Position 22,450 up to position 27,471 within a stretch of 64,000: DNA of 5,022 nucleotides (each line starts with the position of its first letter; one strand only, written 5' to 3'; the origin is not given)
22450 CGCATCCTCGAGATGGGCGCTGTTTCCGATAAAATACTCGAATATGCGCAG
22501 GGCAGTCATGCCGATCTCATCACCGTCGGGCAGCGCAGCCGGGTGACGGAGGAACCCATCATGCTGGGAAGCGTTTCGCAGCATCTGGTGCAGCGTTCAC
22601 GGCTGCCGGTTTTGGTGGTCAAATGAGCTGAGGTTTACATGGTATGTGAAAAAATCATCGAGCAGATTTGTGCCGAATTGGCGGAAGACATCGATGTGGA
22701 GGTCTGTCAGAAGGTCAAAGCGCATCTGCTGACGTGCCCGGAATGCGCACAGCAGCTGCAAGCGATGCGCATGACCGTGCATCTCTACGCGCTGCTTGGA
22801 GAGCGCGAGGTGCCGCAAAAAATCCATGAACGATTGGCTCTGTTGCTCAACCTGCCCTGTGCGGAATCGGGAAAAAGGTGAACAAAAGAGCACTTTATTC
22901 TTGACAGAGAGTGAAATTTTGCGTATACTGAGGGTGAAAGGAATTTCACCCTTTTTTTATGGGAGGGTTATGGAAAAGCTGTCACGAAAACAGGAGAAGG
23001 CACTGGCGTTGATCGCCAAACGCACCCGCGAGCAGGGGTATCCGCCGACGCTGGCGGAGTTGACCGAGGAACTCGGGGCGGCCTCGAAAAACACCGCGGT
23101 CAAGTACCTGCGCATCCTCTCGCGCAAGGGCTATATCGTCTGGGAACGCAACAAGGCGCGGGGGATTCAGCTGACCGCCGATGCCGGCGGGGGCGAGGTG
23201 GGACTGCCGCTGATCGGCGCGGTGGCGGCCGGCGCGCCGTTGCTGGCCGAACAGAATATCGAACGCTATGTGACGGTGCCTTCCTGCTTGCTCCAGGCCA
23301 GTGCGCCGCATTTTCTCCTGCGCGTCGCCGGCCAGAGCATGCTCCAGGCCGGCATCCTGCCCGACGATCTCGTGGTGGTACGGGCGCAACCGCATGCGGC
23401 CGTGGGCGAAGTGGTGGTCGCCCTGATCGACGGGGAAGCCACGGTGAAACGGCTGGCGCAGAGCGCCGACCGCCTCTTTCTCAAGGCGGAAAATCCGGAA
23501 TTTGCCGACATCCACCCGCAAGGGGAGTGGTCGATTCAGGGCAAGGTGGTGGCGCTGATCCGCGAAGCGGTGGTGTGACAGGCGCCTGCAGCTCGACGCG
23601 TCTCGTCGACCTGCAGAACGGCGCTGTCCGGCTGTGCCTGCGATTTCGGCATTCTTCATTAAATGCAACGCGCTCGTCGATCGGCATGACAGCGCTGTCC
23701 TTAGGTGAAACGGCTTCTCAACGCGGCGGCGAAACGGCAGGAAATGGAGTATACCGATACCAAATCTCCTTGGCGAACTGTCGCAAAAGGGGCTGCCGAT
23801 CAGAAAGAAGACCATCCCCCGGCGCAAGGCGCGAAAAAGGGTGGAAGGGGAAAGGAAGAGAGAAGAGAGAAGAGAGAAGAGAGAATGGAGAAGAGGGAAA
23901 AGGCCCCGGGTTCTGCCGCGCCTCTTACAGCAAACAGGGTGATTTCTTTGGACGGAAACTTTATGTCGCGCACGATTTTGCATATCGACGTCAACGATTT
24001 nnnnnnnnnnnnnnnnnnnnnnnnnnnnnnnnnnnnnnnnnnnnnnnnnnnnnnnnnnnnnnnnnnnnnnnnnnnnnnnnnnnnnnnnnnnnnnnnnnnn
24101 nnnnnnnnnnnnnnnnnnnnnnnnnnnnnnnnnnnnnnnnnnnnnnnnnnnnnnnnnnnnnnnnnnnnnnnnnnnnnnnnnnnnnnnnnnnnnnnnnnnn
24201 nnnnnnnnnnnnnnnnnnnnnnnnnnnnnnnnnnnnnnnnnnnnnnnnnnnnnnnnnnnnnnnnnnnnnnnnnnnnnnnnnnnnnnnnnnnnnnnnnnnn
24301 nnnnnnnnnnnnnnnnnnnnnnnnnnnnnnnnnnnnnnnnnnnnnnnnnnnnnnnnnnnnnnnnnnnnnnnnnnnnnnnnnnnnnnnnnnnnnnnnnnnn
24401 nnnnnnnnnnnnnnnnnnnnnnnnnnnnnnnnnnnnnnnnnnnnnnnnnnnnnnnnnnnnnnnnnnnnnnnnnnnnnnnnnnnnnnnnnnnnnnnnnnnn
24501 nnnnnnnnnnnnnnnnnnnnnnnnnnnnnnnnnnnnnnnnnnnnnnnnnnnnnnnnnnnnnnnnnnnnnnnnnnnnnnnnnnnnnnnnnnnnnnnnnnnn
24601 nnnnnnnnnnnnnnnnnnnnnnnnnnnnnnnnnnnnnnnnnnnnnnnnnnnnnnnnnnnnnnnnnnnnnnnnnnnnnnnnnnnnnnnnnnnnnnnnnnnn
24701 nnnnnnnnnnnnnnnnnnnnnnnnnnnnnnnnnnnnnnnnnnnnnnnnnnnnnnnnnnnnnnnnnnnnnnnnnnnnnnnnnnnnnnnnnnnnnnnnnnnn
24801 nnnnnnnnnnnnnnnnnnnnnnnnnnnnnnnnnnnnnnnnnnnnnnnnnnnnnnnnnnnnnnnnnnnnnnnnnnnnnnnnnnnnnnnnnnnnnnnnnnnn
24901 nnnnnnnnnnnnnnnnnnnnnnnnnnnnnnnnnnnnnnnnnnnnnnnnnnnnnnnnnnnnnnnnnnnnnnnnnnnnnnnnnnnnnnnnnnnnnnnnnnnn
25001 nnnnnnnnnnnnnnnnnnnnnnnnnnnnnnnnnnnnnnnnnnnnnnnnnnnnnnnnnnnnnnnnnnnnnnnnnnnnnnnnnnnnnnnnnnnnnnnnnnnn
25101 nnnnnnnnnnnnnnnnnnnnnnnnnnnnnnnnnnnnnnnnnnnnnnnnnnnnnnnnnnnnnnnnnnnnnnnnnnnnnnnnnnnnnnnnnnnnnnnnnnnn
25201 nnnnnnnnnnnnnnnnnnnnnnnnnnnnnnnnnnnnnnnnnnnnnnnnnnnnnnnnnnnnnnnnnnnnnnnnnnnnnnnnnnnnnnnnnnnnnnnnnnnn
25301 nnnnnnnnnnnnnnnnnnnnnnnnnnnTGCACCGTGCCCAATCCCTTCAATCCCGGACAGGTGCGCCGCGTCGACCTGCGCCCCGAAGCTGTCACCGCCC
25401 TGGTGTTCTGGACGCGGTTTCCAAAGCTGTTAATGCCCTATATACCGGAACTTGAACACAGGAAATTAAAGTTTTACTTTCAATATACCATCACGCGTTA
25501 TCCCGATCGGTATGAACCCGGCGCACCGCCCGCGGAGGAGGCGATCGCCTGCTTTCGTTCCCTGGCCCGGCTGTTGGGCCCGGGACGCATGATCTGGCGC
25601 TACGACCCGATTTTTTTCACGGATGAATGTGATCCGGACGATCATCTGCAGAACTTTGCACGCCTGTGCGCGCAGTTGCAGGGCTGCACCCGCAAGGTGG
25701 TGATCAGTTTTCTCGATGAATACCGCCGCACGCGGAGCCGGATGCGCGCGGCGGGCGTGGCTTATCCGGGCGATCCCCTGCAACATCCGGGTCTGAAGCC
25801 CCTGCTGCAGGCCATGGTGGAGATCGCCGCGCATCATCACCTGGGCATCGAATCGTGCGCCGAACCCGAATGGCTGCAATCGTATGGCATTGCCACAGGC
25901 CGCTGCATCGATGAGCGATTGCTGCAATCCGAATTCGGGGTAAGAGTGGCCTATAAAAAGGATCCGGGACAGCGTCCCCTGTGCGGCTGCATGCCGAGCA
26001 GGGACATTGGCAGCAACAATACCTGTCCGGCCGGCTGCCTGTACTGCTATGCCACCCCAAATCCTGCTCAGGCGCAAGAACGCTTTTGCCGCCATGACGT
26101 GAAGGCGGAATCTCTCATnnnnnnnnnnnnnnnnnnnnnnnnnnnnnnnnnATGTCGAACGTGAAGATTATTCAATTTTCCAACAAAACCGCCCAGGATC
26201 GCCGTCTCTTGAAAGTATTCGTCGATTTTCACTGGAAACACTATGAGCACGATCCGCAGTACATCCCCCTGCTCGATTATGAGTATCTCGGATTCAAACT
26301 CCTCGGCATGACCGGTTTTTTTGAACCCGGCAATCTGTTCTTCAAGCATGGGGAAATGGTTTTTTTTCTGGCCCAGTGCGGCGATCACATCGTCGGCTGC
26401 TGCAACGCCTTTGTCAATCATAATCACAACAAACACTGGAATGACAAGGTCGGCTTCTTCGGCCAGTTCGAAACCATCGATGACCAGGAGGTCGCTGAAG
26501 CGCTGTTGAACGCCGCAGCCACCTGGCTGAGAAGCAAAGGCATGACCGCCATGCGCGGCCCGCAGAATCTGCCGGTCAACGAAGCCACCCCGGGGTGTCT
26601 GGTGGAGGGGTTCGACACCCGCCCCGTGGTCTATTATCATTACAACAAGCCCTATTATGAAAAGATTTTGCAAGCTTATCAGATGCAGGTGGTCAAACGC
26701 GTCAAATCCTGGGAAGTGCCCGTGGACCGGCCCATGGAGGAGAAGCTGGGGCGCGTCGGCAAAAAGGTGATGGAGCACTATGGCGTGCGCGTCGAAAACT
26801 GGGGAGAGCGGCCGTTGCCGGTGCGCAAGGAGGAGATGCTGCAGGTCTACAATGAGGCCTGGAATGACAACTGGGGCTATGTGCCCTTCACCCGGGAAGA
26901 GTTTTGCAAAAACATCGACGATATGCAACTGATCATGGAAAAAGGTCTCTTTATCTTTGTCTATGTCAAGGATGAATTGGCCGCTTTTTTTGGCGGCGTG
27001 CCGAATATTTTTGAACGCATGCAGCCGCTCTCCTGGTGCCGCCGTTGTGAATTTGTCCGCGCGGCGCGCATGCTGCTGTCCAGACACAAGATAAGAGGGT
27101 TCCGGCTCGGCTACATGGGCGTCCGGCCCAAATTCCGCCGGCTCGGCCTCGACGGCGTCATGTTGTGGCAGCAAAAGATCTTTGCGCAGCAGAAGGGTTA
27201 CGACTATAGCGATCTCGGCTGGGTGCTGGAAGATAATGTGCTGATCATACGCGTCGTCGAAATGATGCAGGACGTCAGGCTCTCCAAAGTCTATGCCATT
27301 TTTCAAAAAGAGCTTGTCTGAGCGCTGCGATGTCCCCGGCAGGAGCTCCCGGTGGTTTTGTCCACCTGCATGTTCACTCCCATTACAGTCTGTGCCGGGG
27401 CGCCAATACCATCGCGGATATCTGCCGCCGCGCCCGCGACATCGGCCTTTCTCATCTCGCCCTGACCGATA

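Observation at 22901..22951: Consensus promoter plus perfect 8-4-8 palindrome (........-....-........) as candidate novel LexA box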

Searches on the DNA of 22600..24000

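Call 61: search_rna_families(source=window, start=22600, end=24000, threshold=evalue, max_evalue=1)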
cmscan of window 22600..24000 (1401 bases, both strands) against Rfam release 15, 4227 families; matches with E-value up to 1: 3.
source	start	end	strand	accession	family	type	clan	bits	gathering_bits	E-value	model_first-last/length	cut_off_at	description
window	23416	23471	+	RF02939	COG2908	Cis-reg;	-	20.2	58.7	0.023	1-45/45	no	COG2908 RNA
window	23611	23702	+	RF00770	mir-330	Gene; miRNA;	-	20.1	60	0.62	1-94/94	no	mir-330 microRNA precursor family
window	23586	23693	-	RF02602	BASRCI414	Gene; sRNA;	-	20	270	0.033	1-229/229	no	Brucella sRNA CI414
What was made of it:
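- On Known cis-regulatory RNA (Rfam): No hit in 22600-23000 at E <= 1 (call 61).
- No Rfam family matches (call 61).
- Tried and rejected: Rfam gave nothing at the promoter (call 61).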

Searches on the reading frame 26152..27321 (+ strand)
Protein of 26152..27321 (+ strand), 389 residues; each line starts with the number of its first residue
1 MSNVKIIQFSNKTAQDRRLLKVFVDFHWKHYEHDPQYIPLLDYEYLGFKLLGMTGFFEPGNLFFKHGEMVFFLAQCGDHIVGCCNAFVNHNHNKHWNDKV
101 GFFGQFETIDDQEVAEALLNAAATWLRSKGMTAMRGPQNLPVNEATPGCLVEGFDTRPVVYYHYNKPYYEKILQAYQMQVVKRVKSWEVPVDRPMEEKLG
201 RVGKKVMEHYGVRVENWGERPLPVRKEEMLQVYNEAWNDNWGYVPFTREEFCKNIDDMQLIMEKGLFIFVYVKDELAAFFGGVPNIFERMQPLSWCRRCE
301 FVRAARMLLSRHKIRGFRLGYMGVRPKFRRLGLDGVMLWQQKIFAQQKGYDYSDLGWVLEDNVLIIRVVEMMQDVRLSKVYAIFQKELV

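Call 48: search_protein_families(library=pfam, proteins=[window:26152-27321:+], max_evalue=0.00001)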
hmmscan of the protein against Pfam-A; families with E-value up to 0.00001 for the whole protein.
window:26152-27321:+ (389 aa): 0 families

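Call 64: search_protein_families(library=ncbifam, proteins=[window:26152-27321:+], max_evalue=0.01)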
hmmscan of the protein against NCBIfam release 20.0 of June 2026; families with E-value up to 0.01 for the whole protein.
window:26152-27321:+ (389 aa): 0 families
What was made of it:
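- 26152..27321 (+): 389-aa protein with no family match, conserved next to the DnaE-family polymerase. No Pfam or NCBIfam hit (calls 48, 64).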
